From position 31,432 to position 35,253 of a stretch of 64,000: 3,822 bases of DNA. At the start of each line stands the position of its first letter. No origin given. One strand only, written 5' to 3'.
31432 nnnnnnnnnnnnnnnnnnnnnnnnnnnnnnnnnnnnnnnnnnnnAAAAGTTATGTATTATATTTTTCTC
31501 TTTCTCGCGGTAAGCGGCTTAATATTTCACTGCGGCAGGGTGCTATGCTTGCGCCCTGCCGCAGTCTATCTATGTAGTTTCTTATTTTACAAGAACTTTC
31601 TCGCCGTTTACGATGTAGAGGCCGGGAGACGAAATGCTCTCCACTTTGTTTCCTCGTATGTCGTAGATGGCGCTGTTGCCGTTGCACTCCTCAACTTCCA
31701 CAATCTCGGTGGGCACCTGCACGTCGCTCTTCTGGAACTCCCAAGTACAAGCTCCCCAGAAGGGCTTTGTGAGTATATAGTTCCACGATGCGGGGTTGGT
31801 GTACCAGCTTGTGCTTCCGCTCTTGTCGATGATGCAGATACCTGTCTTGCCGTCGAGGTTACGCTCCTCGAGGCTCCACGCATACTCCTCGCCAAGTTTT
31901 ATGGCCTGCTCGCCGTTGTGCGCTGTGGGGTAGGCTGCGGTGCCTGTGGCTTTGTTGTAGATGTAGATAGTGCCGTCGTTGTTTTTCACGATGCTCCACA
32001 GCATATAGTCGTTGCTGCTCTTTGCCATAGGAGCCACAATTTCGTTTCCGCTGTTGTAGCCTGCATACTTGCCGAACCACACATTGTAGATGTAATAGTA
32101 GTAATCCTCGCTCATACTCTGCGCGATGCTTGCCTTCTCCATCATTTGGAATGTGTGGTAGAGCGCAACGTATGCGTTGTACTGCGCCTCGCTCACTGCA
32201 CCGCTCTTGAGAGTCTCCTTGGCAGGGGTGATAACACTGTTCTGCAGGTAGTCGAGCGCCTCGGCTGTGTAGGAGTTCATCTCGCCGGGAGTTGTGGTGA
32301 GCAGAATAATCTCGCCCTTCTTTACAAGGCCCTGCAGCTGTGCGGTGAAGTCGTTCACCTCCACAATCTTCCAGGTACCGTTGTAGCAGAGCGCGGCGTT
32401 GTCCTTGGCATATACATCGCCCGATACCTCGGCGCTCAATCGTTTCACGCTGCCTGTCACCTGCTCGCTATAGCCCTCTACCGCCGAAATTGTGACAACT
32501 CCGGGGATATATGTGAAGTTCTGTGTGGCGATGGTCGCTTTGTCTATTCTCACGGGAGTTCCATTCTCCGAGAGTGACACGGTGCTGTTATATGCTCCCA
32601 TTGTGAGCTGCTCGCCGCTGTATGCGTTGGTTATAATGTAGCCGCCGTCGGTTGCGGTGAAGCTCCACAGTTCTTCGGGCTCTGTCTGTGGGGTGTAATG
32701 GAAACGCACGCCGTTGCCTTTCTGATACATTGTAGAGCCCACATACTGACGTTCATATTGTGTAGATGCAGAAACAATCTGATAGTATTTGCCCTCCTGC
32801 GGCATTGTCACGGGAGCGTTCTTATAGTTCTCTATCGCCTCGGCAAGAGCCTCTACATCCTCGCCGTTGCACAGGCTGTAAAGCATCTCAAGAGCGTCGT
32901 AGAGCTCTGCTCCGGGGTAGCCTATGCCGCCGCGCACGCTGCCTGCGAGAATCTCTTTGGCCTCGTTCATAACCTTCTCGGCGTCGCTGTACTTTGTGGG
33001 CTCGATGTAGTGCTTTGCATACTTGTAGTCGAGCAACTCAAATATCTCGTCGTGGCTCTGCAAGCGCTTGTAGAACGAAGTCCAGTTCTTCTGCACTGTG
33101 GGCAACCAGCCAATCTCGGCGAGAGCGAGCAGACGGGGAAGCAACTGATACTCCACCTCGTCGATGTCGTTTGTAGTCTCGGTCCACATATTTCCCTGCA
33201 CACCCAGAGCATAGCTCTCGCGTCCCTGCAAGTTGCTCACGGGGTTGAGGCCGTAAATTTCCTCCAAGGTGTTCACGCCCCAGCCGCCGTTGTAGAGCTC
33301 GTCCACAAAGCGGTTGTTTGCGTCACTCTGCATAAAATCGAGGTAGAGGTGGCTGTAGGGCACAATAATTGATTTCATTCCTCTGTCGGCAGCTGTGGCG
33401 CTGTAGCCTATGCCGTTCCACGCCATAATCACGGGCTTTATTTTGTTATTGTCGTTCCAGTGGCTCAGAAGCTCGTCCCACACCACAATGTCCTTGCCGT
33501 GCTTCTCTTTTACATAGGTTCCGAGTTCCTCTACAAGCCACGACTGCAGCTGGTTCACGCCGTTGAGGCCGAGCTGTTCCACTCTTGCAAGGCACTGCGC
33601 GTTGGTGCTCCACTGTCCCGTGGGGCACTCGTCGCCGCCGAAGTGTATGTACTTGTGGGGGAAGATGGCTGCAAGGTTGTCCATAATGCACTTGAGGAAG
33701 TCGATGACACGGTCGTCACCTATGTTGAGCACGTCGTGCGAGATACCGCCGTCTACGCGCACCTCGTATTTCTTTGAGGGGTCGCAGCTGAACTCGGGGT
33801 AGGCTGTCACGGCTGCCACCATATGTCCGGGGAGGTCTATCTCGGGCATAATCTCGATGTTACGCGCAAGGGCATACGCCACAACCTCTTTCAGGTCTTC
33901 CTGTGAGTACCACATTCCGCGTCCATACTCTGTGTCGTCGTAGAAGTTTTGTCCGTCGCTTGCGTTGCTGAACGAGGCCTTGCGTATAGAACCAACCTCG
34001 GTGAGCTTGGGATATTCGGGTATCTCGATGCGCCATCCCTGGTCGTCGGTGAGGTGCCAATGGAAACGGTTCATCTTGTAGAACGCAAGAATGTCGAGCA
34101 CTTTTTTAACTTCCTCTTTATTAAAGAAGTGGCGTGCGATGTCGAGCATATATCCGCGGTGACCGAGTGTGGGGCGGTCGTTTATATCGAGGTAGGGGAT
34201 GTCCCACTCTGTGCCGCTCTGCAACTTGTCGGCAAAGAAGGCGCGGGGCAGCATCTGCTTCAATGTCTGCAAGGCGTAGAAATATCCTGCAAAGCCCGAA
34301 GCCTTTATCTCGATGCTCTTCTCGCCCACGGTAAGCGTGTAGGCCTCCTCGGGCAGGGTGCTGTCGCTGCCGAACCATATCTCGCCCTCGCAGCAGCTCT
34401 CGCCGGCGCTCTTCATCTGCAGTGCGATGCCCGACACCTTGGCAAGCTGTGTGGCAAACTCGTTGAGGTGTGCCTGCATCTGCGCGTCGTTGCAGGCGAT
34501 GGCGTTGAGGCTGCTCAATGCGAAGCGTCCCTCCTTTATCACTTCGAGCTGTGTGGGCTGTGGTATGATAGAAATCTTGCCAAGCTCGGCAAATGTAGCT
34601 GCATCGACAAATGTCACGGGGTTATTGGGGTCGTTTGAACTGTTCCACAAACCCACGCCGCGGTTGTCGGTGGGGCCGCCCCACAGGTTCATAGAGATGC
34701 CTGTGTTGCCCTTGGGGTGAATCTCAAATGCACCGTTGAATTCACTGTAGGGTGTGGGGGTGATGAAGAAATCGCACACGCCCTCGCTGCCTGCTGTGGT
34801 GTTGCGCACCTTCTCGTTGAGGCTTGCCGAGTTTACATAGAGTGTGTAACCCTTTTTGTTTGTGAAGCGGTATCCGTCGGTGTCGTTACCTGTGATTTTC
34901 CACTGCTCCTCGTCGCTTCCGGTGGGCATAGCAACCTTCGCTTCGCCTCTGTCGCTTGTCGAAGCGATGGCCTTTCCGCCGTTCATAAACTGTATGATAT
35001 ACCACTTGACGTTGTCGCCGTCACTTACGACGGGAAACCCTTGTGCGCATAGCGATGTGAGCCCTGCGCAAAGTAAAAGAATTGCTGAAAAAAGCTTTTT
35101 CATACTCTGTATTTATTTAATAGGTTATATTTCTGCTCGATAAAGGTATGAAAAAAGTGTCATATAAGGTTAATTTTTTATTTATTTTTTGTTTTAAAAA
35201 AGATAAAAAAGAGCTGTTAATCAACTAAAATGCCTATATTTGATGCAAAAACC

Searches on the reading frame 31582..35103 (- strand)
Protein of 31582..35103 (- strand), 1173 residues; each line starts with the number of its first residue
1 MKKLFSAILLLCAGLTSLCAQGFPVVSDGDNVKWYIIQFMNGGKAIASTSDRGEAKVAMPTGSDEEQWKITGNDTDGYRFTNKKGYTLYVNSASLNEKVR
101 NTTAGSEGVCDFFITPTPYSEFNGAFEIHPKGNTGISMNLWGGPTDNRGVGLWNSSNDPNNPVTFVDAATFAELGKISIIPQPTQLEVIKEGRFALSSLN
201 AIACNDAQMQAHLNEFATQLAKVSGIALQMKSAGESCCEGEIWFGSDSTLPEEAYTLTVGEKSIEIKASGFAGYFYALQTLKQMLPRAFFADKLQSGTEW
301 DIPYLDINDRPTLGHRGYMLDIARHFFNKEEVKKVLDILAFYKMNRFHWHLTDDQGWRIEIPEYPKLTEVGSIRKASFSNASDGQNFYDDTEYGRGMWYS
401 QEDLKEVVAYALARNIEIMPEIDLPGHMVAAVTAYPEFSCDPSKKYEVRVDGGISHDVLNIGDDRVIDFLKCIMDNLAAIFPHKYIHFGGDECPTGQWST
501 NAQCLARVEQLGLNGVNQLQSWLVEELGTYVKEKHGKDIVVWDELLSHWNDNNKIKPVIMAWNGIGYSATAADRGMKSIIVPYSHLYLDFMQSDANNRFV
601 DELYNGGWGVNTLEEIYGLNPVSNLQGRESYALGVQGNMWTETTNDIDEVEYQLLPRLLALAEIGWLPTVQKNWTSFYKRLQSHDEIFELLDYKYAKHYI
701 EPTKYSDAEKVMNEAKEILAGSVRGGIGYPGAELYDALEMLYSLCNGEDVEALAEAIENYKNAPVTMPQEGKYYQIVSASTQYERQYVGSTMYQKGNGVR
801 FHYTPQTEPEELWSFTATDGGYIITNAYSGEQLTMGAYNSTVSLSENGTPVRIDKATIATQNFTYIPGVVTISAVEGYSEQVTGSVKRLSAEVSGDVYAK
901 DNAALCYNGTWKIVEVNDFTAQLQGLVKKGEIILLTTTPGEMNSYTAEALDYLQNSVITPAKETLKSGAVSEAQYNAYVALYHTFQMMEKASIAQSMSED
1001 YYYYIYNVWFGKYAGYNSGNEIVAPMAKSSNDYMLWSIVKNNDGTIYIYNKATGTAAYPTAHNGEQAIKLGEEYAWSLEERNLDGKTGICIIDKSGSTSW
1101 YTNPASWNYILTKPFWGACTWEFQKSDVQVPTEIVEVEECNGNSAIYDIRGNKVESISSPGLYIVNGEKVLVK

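Call 3: search_protein_families(library=pfam, proteins=[window:31582-35103:-], max_evalue=0.01)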
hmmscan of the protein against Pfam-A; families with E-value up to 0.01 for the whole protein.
window:31582-35103:- (1173 aa): 4 families
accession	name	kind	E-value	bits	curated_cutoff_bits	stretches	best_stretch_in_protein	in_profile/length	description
PF00728.28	Glyco_hydro_20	-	2.1e-104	350.1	22.3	1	315-667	3-346/348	Glycosyl hydrolase family 20, catalytic domain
PF02838.20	Glyco_hydro_20b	-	2.1e-20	74.2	26.1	1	177-309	2-123/124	Glycosyl hydrolase family 20, domain 2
PF14200.12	RicinB_lectin_2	-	1.6e-11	45.2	25.6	1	768-852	9-87/89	Ricin-type beta-trefoil lectin domain-like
PF14845.11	Glycohydro_20b2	-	0.0019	19.4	27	1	252-284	97-130/130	beta-acetyl hexosaminidase like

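Call 4: search_protein_families(library=ncbifam, proteins=[window:31582-35103:-], max_evalue=0.01)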
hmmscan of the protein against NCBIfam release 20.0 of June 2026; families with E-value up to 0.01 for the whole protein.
window:31582-35103:- (1173 aa): 0 families

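Call 9: find_encoding_contigs(protein=window:31582-35103:-, flank=10000, max_places=6)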
Protein window:31582-35103:- (1173 aa): no gene with exactly this product is on record in the collection.

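Call 25: search_solved_structures(query=window:31582-35103:-, max_evalue=0.001, show_alignments=0)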
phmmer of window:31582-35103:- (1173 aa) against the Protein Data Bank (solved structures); distinct sequences matched with E-value up to 0.001: 66 (the best 60 are shown).
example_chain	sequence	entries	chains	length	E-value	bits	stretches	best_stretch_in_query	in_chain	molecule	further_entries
7dup_A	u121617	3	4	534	1.5e-121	410.2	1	176-701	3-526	Beta-N-acetylhexosaminidase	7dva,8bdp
7dvb_A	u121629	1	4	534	7.5e-121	407.9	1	176-701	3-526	Beta-N-acetylhexosaminidase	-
8bbl_A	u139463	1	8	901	3.5e-106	359.3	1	241-701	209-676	Beta-N-acetylhexosaminidase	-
6q63_A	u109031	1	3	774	6.1e-100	338.6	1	173-701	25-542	Beta-hexosaminidase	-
3rcn_A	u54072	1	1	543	1.3e-86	294.5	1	242-683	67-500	Beta-N-acetylhexosaminidase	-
6ezr_A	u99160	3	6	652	9.8e-78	265.1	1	236-699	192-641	Beta-N-acetylglucosaminidase Nag2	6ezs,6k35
7cbn_A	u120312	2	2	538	5.8e-77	262.6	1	240-684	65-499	Beta-N-acetylhexosaminidase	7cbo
6ezt_A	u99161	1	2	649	1.2e-76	261.5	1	236-699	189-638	Beta-N-acetylglucosaminidase Nag2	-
3gh4_A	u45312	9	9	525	1.3e-69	238.2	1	162-686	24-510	beta-hexosaminidase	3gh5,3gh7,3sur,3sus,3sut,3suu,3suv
8pxu_A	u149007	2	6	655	3.9e-68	233.3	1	178-707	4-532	Beta-N-acetylhexosaminidase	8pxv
8pxt_A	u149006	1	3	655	2.4e-67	230.7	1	178-707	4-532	Beta-N-acetylhexosaminidase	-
6je8_A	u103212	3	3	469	5e-64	219.7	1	249-690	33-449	Beta-N-acetylhexosaminidase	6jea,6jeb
4pys_A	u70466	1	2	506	5.3e-63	216.3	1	232-696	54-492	beta-N-acetylhexosaminidase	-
4c7d_A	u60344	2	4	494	1.5e-57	198.3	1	201-695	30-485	BETA-N-ACETYLHEXOSAMINIDASE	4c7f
4c7g_A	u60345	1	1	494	3.8e-57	196.9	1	201-695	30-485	BETA-N-ACETYLHEXOSAMINIDASE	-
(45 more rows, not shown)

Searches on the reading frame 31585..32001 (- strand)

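Call 15: search_protein_families(library=ncbifam, proteins=[window:31585-32001:-], max_evalue=10)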
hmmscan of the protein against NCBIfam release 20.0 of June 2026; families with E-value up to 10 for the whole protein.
seq(139 aa): 0 families

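Call 16: search_protein_families(library=pfam, proteins=[window:31585-32001:-], max_evalue=10)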
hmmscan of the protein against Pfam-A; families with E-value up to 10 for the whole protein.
seq(139 aa): 1 family
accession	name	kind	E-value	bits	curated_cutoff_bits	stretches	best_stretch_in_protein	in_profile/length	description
PF13229.12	Beta_helix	-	0.087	12.9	25.9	1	106-138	5-36/158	Right handed beta helix region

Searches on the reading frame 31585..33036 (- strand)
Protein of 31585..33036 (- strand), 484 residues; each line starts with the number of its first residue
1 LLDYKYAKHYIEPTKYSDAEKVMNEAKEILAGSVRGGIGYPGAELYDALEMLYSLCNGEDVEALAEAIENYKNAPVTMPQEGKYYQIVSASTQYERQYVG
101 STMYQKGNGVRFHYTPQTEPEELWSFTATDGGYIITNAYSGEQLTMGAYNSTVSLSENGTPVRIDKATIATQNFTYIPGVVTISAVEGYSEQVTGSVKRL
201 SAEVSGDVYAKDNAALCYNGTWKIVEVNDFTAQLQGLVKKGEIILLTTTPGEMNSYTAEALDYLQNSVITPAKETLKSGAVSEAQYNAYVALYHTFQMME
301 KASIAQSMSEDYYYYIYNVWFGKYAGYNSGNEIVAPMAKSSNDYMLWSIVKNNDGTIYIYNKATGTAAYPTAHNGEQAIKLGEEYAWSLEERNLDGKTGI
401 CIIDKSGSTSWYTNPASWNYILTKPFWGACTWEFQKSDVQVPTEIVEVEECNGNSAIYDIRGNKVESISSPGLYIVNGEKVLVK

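Call 44: search_protein_families(library=pfam, proteins=[window:31585-33036:-], max_evalue=1)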
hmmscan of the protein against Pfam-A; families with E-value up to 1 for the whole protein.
window:31585-33036:- (484 aa): 4 families
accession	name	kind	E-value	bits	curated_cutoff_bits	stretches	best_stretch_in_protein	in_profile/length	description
PF14200.12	RicinB_lectin_2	-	1.1e-08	36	25.6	2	79-163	9-87/89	Ricin-type beta-trefoil lectin domain-like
PF16850.11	Inhibitor_I66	-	0.007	16.7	27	1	334-413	36-111/146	Peptidase inhibitor I66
PF13157.11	Enas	-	0.043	14.3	22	0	207-268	31-92/112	Endospore appendages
PF00656.27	Peptidase_C14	-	0.06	13.5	21.4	1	195-340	86-146/233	Caspase domain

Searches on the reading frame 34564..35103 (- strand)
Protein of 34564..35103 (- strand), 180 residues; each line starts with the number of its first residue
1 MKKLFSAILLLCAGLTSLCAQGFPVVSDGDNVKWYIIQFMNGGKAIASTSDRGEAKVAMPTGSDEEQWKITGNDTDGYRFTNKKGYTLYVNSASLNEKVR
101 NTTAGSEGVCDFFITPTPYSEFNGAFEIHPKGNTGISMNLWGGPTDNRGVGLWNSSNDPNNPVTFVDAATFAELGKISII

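Call 44: search_protein_families(library=pfam, proteins=[window:34564-35103:-], max_evalue=1)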
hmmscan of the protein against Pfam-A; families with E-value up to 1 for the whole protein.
window:34564-35103:- (180 aa): 1 family
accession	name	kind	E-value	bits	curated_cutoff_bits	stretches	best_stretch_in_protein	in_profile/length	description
PF14200.12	RicinB_lectin_2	-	7.2e-05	23.8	25.6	1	33-90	13-73/89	Ricin-type beta-trefoil lectin domain-like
